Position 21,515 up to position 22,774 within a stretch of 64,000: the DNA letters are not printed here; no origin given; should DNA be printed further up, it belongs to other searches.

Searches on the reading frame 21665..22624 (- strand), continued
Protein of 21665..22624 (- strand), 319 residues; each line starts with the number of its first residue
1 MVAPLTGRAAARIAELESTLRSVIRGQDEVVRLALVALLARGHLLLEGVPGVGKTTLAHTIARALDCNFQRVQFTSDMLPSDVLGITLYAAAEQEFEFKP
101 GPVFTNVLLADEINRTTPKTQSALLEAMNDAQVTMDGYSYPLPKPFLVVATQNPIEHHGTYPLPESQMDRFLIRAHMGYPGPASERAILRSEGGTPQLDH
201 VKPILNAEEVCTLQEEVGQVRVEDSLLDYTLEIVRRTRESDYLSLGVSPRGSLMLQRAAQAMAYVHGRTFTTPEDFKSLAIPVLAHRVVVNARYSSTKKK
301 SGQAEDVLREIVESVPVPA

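Call 15: find_homologous_proteins(query=window:21665-22624:-, max_evalue=1e-100)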
Query window:21665-22624:- (319 aa): 7559 proteins with E <= 1e-100 among 8000 candidates; the best 120 are listed.
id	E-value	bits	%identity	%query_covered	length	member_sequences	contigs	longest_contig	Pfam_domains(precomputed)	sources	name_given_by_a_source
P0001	1.9e-204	695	100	100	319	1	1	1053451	PF20030.6,PF07726.18,PF00004.36,PF17863.8,PF05496.19,PF07728.21,PF01078.28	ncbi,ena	-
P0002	7.5e-175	598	85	100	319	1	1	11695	PF20030.6,PF07726.18,PF00004.36,PF17863.8,PF05496.19,PF07728.21,PF01078.28,PF20720.4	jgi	jgi:MoxR-like ATPase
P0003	2.4e-172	590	83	100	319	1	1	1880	PF20030.6,PF00158.33,PF07726.18,PF00004.36,PF17863.8,PF05496.19,PF07728.21,PF01078.28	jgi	jgi:MoxR-like ATPase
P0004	2.9e-172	590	84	100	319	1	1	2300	PF20030.6,PF07726.18,PF00004.36,PF17863.8,PF05496.19,PF07728.21,PF01078.28,PF20720.4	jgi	jgi:MoxR-like ATPase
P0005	6.0e-157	540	78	97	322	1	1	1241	PF20030.6,PF00158.33,PF07726.18,PF00004.36,PF17863.8,PF05496.19,PF07728.21,PF01078.28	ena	-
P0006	6.5e-156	536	75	100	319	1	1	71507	PF20030.6,PF07726.18,PF00004.36,PF17863.8,PF05496.19,PF07728.21,PF01078.28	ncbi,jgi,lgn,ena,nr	ncbi:MAG TPA: MoxR family ATPase [Terriglobales bacterium]|nr:MoxR family ATPase [Terriglobales bact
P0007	5.1e-155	533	78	96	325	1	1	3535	PF20030.6,PF07726.18,PF00004.36,PF17863.8,PF05496.19,PF07728.21,PF01078.28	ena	-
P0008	5.1e-155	533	77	98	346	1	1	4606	PF20030.6,PF07726.18,PF00004.36,PF17863.8,PF13401.13,PF05496.19,PF07728.21,PF01078.28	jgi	jgi:MoxR-like ATPase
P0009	1.1e-154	532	76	97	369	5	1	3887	PF20030.6,PF07726.18,PF00004.36,PF17863.8,PF13401.13,PF05496.19,PF07728.21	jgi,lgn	jgi:MoxR-like ATPase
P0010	1.8e-154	531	77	97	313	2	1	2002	PF20030.6,PF07726.18,PF00004.36,PF17863.8,PF05496.19,PF07728.21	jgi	-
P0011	2.3e-154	531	76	98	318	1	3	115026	PF20030.6,PF07726.18,PF00004.36,PF17863.8,PF05496.19,PF07728.21,PF01078.28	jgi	jgi:MoxR-like ATPase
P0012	2.9e-154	531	76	97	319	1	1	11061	PF20030.6,PF07726.18,PF00004.36,PF17863.8,PF05496.19,PF07728.21,PF01078.28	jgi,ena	-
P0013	4.3e-154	530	77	97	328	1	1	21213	PF20030.6,PF07726.18,PF00004.36,PF17863.8,PF05496.19,PF07728.21,PF01078.28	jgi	jgi:MoxR-like ATPase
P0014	6.7e-154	530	77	96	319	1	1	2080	PF20030.6,PF07726.18,PF00004.36,PF17863.8,PF05496.19,PF07728.21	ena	-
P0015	1.3e-153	529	77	97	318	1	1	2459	PF20030.6,PF00158.33,PF07726.18,PF00004.36,PF17863.8,PF05496.19,PF07728.21,PF01078.28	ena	-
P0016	1.6e-153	528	77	96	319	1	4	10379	PF20030.6,PF07726.18,PF00004.36,PF17863.8,PF05496.19,PF07728.21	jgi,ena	jgi:MoxR-like ATPase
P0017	1.6e-153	528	75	99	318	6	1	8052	PF20030.6,PF07726.18,PF00004.36,PF17863.8,PF05496.19,PF07728.21,PF01078.28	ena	-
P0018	2.5e-153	528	75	97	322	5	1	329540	PF20030.6,PF07726.18,PF00004.36,PF17863.8,PF05496.19,PF07728.21,PF01078.28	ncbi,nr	ncbi:MAG TPA: MoxR family ATPase [Terriglobales bacterium]|nr:MoxR family ATPase [Terriglobales bact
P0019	2.6e-153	528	76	97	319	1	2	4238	PF20030.6,PF07726.18,PF00004.36,PF17863.8,PF13401.13,PF05496.19,PF07728.21,PF01078.28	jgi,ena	-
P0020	3.2e-153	527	74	97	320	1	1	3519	PF20030.6,PF00158.33,PF07726.18,PF00004.36,PF17863.8,PF05496.19,PF07728.21,PF01078.28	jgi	jgi:MoxR-like ATPase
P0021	3.5e-153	527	77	97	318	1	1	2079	PF20030.6,PF07726.18,PF00004.36,PF17863.8,PF05496.19,PF07728.21,PF01078.28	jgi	jgi:MoxR-like ATPase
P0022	3.6e-153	527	78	96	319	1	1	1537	PF20030.6,PF07726.18,PF00004.36,PF17863.8,PF05496.19,PF07728.21,PF01078.28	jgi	-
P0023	3.8e-153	527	74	100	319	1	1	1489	PF20030.6,PF00158.33,PF07726.18,PF00004.36,PF17863.8,PF05496.19,PF07728.21,PF01078.28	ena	-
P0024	4.5e-153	527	77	97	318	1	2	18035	PF20030.6,PF07726.18,PF00004.36,PF17863.8,PF05496.19,PF07728.21,PF01078.28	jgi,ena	-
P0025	5.4e-153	527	77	97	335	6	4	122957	PF20030.6,PF07726.18,PF00004.36,PF17863.8,PF05496.19,PF07728.21,PF01078.28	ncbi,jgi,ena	-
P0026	5.4e-153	527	75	98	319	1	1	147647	PF20030.6,PF07726.18,PF00004.36,PF17863.8,PF05496.19,PF07728.21,PF01078.28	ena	-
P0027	6.8e-153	526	74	100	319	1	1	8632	PF20030.6,PF00158.33,PF07726.18,PF00004.36,PF17863.8,PF05496.19,PF07728.21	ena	-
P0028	7.7e-153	526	75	97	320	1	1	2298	PF20030.6,PF00158.33,PF07726.18,PF00004.36,PF17863.8,PF05496.19,PF07728.21,PF01078.28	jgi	jgi:MoxR-like ATPase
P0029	7.9e-153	526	72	100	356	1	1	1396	PF20030.6,PF00158.33,PF07726.18,PF00004.36,PF17863.8,PF05496.19,PF07728.21,PF01078.28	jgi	jgi:MoxR-like ATPase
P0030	8.0e-153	526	75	97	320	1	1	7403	PF20030.6,PF00158.33,PF07726.18,PF00004.36,PF17863.8,PF05496.19,PF07728.21,PF01078.28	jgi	jgi:MoxR-like ATPase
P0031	9.8e-153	526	78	96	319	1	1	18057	PF20030.6,PF07726.18,PF00004.36,PF17863.8,PF05496.19,PF07728.21,PF01078.28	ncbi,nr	ncbi:MAG TPA: MoxR family ATPase [Terriglobales bacterium]|nr:MoxR family ATPase [Terriglobales bact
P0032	9.9e-153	526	74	97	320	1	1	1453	PF20030.6,PF00158.33,PF07726.18,PF00004.36,PF17863.8,PF05496.19,PF07728.21,PF01078.28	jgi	jgi:MoxR-like ATPase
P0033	1.0e-152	526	74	100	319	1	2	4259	PF20030.6,PF00158.33,PF07726.18,PF00004.36,PF17863.8,PF05496.19,PF07728.21,PF01078.28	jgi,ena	-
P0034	1.0e-152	526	77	94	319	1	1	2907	PF20030.6,PF07726.18,PF00004.36,PF17863.8,PF05496.19,PF07728.21,PF01078.28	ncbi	-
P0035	1.0e-152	526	76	97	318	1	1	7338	PF20030.6,PF07726.18,PF00004.36,PF17863.8,PF05496.19,PF07728.21,PF01078.28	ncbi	-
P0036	1.1e-152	525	76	97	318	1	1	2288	PF20030.6,PF07726.18,PF00004.36,PF17863.8,PF05496.19,PF07728.21,PF01078.28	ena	-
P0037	1.2e-152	525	76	97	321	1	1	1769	PF20030.6,PF00158.33,PF07726.18,PF00004.36,PF17863.8,PF05496.19,PF07728.21,PF01078.28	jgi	jgi:MoxR-like ATPase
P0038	1.4e-152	525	77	97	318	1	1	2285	PF20030.6,PF07726.18,PF00004.36,PF17863.8,PF05496.19,PF07728.21,PF01078.28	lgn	-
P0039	1.4e-152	525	77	97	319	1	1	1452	PF20030.6,PF07726.18,PF00004.36,PF17863.8,PF05496.19,PF07728.21,PF01078.28,PF20720.4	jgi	jgi:MoxR-like ATPase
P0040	1.4e-152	525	77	97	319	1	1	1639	PF20030.6,PF07726.18,PF00004.36,PF17863.8,PF05496.19,PF07728.21,PF01078.28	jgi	jgi:MoxR-like ATPase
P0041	1.5e-152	525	77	96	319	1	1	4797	PF20030.6,PF07726.18,PF00004.36,PF17863.8,PF05496.19,PF07728.21,PF01078.28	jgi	-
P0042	1.5e-152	525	76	97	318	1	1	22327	PF20030.6,PF07726.18,PF00004.36,PF17863.8,PF05496.19,PF07728.21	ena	-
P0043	1.7e-152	525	75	99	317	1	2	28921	PF20030.6,PF07726.18,PF00004.36,PF17863.8,PF05496.19,PF07728.21,PF01078.28,PF20720.4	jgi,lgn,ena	-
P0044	1.7e-152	525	75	98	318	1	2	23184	PF20030.6,PF07726.18,PF00004.36,PF17863.8,PF05496.19,PF07728.21,PF01078.28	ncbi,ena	-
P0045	2.0e-152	525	73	97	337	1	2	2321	PF20030.6,PF00158.33,PF07726.18,PF00004.36,PF17863.8,PF05496.19,PF07728.21,PF01078.28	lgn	-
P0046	2.4e-152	524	77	96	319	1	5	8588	PF20030.6,PF07726.18,PF00004.36,PF17863.8,PF05496.19,PF07728.21,PF01078.28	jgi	jgi:MoxR-like ATPase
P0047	2.6e-152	524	76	97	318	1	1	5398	PF20030.6,PF07726.18,PF00004.36,PF17863.8,PF05496.19,PF07728.21,PF01078.28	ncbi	-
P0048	2.6e-152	524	75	99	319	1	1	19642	PF20030.6,PF07726.18,PF00004.36,PF17863.8,PF05496.19,PF07728.21,PF01078.28,PF20720.4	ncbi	ncbi:MAG: AAA family ATPase [Terriglobales bacterium]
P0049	3.0e-152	524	77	96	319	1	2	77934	PF20030.6,PF07726.18,PF00004.36,PF17863.8,PF05496.19,PF07728.21,PF01078.28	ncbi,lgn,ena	ncbi:MAG: MoxR family ATPase [Terriglobales bacterium]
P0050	3.0e-152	524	75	95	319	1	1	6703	PF20030.6,PF07726.18,PF00004.36,PF17863.8,PF05496.19,PF07728.21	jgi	-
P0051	3.5e-152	524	76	96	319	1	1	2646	PF20030.6,PF00158.33,PF07726.18,PF00004.36,PF17863.8,PF05496.19,PF07728.21,PF01078.28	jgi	jgi:MoxR-like ATPase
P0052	3.7e-152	524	76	96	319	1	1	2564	PF20030.6,PF00158.33,PF07726.18,PF00004.36,PF17863.8,PF05496.19,PF07728.21,PF01078.28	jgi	jgi:MoxR-like ATPase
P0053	3.9e-152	524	77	96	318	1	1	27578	PF20030.6,PF07726.18,PF00004.36,PF17863.8,PF05496.19,PF07728.21,PF01078.28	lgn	-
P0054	4.3e-152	524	76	97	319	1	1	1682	PF20030.6,PF07726.18,PF00004.36,PF17863.8,PF05496.19,PF07728.21,PF01078.28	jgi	-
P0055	4.5e-152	524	76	97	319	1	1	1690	PF20030.6,PF07726.18,PF00004.36,PF17863.8,PF05496.19,PF07728.21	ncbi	-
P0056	5.6e-152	523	74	97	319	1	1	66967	PF20030.6,PF00158.33,PF07726.18,PF00004.36,PF17863.8,PF05496.19,PF07728.21,PF01078.28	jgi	jgi:MoxR-like ATPase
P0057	6.0e-152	523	77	97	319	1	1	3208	PF20030.6,PF07726.18,PF00004.36,PF17863.8,PF05496.19,PF07728.21,PF01078.28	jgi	-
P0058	6.1e-152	523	74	99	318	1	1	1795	PF20030.6,PF07726.18,PF00004.36,PF17863.8,PF05496.19,PF07728.21,PF01078.28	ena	-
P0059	6.4e-152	523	74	97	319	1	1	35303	PF20030.6,PF00158.33,PF07726.18,PF00004.36,PF17863.8,PF05496.19,PF07728.21,PF01078.28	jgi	jgi:MoxR-like ATPase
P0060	6.9e-152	523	74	99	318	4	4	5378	PF20030.6,PF07726.18,PF00004.36,PF17863.8,PF05496.19,PF07728.21,PF01078.28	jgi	jgi:MoxR-like ATPase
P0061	6.9e-152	523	75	95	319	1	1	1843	PF20030.6,PF07726.18,PF00004.36,PF17863.8,PF05496.19,PF07728.21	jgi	jgi:MoxR-like ATPase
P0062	7.8e-152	523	73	99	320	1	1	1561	PF20030.6,PF00158.33,PF07726.18,PF00004.36,PF17863.8,PF05496.19,PF07728.21,PF01078.28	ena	-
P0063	7.9e-152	523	78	95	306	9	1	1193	PF20030.6,PF07726.18,PF00004.36,PF17863.8,PF05496.19,PF07728.21,PF01078.28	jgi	-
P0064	8.3e-152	523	74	98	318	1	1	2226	PF20030.6,PF07726.18,PF00004.36,PF17863.8,PF05496.19,PF07728.21,PF01078.28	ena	-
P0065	8.9e-152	523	74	96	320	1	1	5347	PF20030.6,PF00158.33,PF07726.18,PF00004.36,PF17863.8,PF05496.19,PF07728.21,PF01078.28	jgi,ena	-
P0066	9.1e-152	523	74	97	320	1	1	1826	PF20030.6,PF00158.33,PF07726.18,PF00004.36,PF17863.8,PF05496.19,PF07728.21,PF01078.28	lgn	-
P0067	9.1e-152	523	75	98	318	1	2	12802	PF20030.6,PF07726.18,PF00004.36,PF17863.8,PF05496.19,PF07728.21,PF01078.28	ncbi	ncbi:MAG: AAA family ATPase [Terriglobales bacterium]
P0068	1.0e-151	522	77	97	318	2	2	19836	PF20030.6,PF07726.18,PF00004.36,PF17863.8,PF05496.19,PF07728.21,PF01078.28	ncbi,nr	ncbi:MAG TPA: MoxR family ATPase [Terriglobales bacterium]|nr:MoxR family ATPase [Terriglobales bact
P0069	1.2e-151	522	74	98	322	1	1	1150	PF20030.6,PF07726.18,PF00004.36,PF17863.8,PF13238.13,PF05496.19,PF07728.21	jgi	-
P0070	1.3e-151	522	75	98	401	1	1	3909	PF20030.6,PF07726.18,PF00004.36,PF17863.8,PF05496.19,PF07728.21,PF01078.28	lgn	-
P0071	1.3e-151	522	77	96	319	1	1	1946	PF20030.6,PF07726.18,PF00004.36,PF17863.8,PF05496.19,PF07728.21,PF01078.28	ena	-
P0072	1.4e-151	522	75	97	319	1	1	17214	PF20030.6,PF07726.18,PF00004.36,PF17863.8,PF05496.19,PF07728.21,PF01078.28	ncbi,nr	ncbi:MAG TPA: MoxR family ATPase [Terriglobales bacterium]|nr:MoxR family ATPase [Terriglobales bact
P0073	1.5e-151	522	73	97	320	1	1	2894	PF20030.6,PF00158.33,PF07726.18,PF00004.36,PF17863.8,PF05496.19,PF07728.21,PF01078.28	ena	-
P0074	1.5e-151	522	74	97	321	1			PF20030.6,PF00158.33,PF07726.18,PF00004.36,PF17863.8,PF05496.19,PF07728.21,PF01078.28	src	-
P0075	1.6e-151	522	76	96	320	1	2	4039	PF20030.6,PF00158.33,PF07726.18,PF00004.36,PF17863.8,PF05496.19,PF07728.21,PF01078.28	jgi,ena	-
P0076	1.6e-151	522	73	97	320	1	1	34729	PF20030.6,PF00158.33,PF07726.18,PF00004.36,PF17863.8,PF05496.19,PF07728.21,PF01078.28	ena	-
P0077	2.0e-151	521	74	97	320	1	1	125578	PF20030.6,PF00158.33,PF07726.18,PF00004.36,PF17863.8,PF05496.19,PF07728.21,PF01078.28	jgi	jgi:MoxR-like ATPase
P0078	2.0e-151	521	77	96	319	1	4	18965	PF20030.6,PF07726.18,PF00004.36,PF17863.8,PF05496.19,PF07728.21,PF01078.28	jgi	jgi:MoxR-like ATPase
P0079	2.0e-151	521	73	98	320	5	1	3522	PF20030.6,PF00158.33,PF07726.18,PF00004.36,PF17863.8,PF05496.19,PF07728.21,PF01078.28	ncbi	-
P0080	2.3e-151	521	77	96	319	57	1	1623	PF20030.6,PF07726.18,PF00004.36,PF17863.8,PF05496.19,PF07728.21,PF01078.28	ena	-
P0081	2.3e-151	521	78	95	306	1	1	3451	PF20030.6,PF07726.18,PF00004.36,PF17863.8,PF05496.19,PF07728.21,PF01078.28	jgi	jgi:MoxR-like ATPase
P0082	2.3e-151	521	74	97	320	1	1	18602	PF20030.6,PF00158.33,PF07726.18,PF00004.36,PF17863.8,PF05496.19,PF07728.21,PF01078.28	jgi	jgi:MoxR-like ATPase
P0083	2.4e-151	521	75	100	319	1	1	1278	PF20030.6,PF07726.18,PF00004.36,PF17863.8,PF05496.19,PF07728.21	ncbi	-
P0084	2.4e-151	521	75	100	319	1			PF20030.6,PF07726.18,PF00004.36,PF17863.8,PF05496.19,PF07728.21,PF01078.28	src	-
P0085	2.5e-151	521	74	97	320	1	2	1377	PF20030.6,PF00158.33,PF07726.18,PF00004.36,PF17863.8,PF05496.19,PF07728.21,PF01078.28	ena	-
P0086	2.7e-151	521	76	99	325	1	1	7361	PF20030.6,PF07726.18,PF00004.36,PF17863.8,PF05496.19,PF07728.21,PF01078.28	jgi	-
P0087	2.7e-151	521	73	98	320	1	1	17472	PF20030.6,PF00158.33,PF07726.18,PF00004.36,PF17863.8,PF05496.19,PF07728.21,PF01078.28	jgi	jgi:MoxR-like ATPase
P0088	2.8e-151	521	74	95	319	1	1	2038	PF20030.6,PF07726.18,PF00004.36,PF17863.8,PF05496.19,PF07728.21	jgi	jgi:MoxR-like ATPase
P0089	3.0e-151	521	76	99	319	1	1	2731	PF20030.6,PF07726.18,PF00004.36,PF17863.8,PF05496.19,PF07728.21,PF01078.28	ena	-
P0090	3.0e-151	521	73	98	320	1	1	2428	PF20030.6,PF00158.33,PF07726.18,PF00004.36,PF17863.8,PF05496.19,PF07728.21,PF01078.28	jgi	jgi:MoxR-like ATPase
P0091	3.3e-151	521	77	96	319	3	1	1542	PF20030.6,PF07726.18,PF00004.36,PF17863.8,PF05496.19,PF07728.21,PF01078.28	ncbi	-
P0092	3.3e-151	521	75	100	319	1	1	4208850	PF20030.6,PF07726.18,PF00004.36,PF17863.8,PF05496.19,PF07728.21,PF01078.28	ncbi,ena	-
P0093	3.3e-151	521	77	95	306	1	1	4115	PF20030.6,PF07726.18,PF00004.36,PF17863.8,PF05496.19,PF07728.21,PF01078.28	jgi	-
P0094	3.3e-151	521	76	96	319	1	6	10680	PF20030.6,PF07726.18,PF00004.36,PF17863.8,PF05496.19,PF07728.21,PF01078.28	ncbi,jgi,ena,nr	ncbi:MAG TPA: MoxR family ATPase [Terriglobales bacterium]|jgi:MoxR-like ATPase|nr:MoxR family ATPas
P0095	3.4e-151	521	76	97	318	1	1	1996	PF20030.6,PF07726.18,PF00004.36,PF17863.8,PF05496.19,PF07728.21,PF01078.28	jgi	jgi:MoxR-like ATPase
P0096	3.4e-151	521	73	98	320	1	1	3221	PF20030.6,PF07726.18,PF00004.36,PF17863.8,PF05496.19,PF07728.21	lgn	-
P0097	3.8e-151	520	77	96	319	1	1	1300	PF20030.6,PF07726.18,PF00004.36,PF17863.8,PF05496.19,PF07728.21,PF01078.28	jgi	jgi:MoxR-like ATPase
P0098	3.8e-151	520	75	97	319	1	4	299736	PF20030.6,PF07726.18,PF00004.36,PF17863.8,PF05496.19,PF07728.21,PF01078.28,PF20720.4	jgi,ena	jgi:MoxR-like ATPase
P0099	3.8e-151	520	76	97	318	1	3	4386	PF20030.6,PF07726.18,PF00004.36,PF17863.8,PF13238.13,PF05496.19,PF07728.21,PF01078.28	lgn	-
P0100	3.9e-151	520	74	97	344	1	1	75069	PF20030.6,PF00158.33,PF07726.18,PF00004.36,PF17863.8,PF05496.19,PF07728.21,PF01078.28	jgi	jgi:MoxR-like ATPase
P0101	4.1e-151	520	73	98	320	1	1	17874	PF20030.6,PF00158.33,PF07726.18,PF00004.36,PF17863.8,PF05496.19,PF07728.21,PF01078.28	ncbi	ncbi:MAG TPA: MoxR family ATPase [Terriglobales bacterium]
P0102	4.1e-151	520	77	97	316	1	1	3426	PF20030.6,PF07726.18,PF00004.36,PF17863.8,PF13401.13,PF05496.19,PF07728.21,PF01078.28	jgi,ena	-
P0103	4.1e-151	520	74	100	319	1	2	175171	PF20030.6,PF07726.18,PF00004.36,PF17863.8,PF13401.13,PF05496.19,PF07728.21,PF01078.28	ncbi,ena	-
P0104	4.1e-151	520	73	98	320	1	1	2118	PF20030.6,PF00158.33,PF07726.18,PF00004.36,PF17863.8,PF05496.19,PF07728.21,PF01078.28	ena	-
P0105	4.5e-151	520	74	100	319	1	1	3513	PF20030.6,PF07726.18,PF00004.36,PF17863.8,PF05496.19,PF07728.21,PF01078.28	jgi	jgi:MoxR-like ATPase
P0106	4.7e-151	520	76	97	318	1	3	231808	PF20030.6,PF07726.18,PF00004.36,PF17863.8,PF05496.19,PF07728.21,PF01078.28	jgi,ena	-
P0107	4.7e-151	520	75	96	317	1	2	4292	PF20030.6,PF07726.18,PF00004.36,PF17863.8,PF05496.19,PF07728.21,PF01078.28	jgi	jgi:MoxR-like ATPase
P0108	4.7e-151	520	73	98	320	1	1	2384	PF20030.6,PF00158.33,PF07726.18,PF00004.36,PF17863.8,PF05496.19,PF07728.21,PF01078.28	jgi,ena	jgi:MoxR-like ATPase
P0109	4.9e-151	520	74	99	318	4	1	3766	PF20030.6,PF07726.18,PF00004.36,PF17863.8,PF05496.19,PF07728.21,PF01078.28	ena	-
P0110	5.2e-151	520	73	98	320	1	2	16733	PF20030.6,PF00158.33,PF07726.18,PF00004.36,PF17863.8,PF05496.19,PF07728.21,PF01078.28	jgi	jgi:MoxR-like ATPase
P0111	5.4e-151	520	78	95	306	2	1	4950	PF20030.6,PF07726.18,PF00004.36,PF17863.8,PF05496.19,PF07728.21,PF01078.28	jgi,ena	-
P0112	5.4e-151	520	73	100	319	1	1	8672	PF20030.6,PF07726.18,PF00004.36,PF17863.8,PF05496.19,PF07728.21,PF01078.28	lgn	-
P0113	5.4e-151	520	76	97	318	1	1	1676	PF20030.6,PF07726.18,PF00004.36,PF17863.8,PF13238.13,PF05496.19,PF07728.21,PF01078.28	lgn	-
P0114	5.5e-151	520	74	98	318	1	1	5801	PF20030.6,PF07726.18,PF00004.36,PF17863.8,PF05496.19,PF07728.21,PF01078.28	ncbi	-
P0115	5.6e-151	520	74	99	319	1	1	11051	PF20030.6,PF00158.33,PF07726.18,PF00004.36,PF17863.8,PF05496.19,PF07728.21,PF01078.28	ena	-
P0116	5.6e-151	520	74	97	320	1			PF20030.6,PF00158.33,PF07726.18,PF00004.36,PF17863.8,PF05496.19,PF07728.21,PF01078.28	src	-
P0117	5.7e-151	520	76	93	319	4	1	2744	PF20030.6,PF07726.18,PF00004.36,PF17863.8,PF05496.19,PF07728.21,PF01078.28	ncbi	-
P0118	5.8e-151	520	73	98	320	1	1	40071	PF20030.6,PF00158.33,PF07726.18,PF00004.36,PF17863.8,PF05496.19,PF07728.21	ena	-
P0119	5.9e-151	520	74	100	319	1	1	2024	PF20030.6,PF07726.18,PF00004.36,PF17863.8,PF05496.19,PF07728.21,PF01078.28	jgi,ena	-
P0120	6.0e-151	520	77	97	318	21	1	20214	PF20030.6,PF07726.18,PF00004.36,PF17863.8,PF05496.19,PF07728.21,PF01078.28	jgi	jgi:MoxR-like ATPase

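Call 16: find_encoding_contigs(protein=P0002, flank=10000, max_places=5)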
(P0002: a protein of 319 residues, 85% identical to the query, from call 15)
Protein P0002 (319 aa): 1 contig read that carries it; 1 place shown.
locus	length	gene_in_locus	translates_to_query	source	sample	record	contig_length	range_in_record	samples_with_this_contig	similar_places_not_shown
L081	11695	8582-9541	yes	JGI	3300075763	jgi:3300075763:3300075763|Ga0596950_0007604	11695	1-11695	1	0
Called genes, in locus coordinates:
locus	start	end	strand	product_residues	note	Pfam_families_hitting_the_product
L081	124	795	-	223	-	PF01841:Transglut_core (weak)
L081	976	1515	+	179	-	-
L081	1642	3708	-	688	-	PF16177:ACAS_N, PF00501:AMP-binding, PF13193:AMP-binding_C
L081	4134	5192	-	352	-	PF03320:FBPase_glpX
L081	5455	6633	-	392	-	PF02771:Acyl-CoA_dh_N, PF02770:Acyl-CoA_dh_M, PF00441:Acyl-CoA_dh_1, PF08028:Acyl-CoA_dh_2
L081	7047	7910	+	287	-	PF01435:Peptidase_M48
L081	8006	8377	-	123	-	PF00903:Glyoxalase (weak), PF22677:Ble-like_N (weak)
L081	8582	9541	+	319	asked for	PF01078:Mg_chelatase (faint), PF20030:bpMoxR, PF05496:RuvB_N (weak), PF20720:nSTAND3 (weak), PF00004:AAA, PF07726:AAA_3, PF07728:AAA_5, PF17863:AAA_lid_2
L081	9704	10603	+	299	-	-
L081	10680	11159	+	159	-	PF13664:DUF4149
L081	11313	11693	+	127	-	?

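Call 17: find_encoding_contigs(protein=P0001, flank=10000, max_places=5)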
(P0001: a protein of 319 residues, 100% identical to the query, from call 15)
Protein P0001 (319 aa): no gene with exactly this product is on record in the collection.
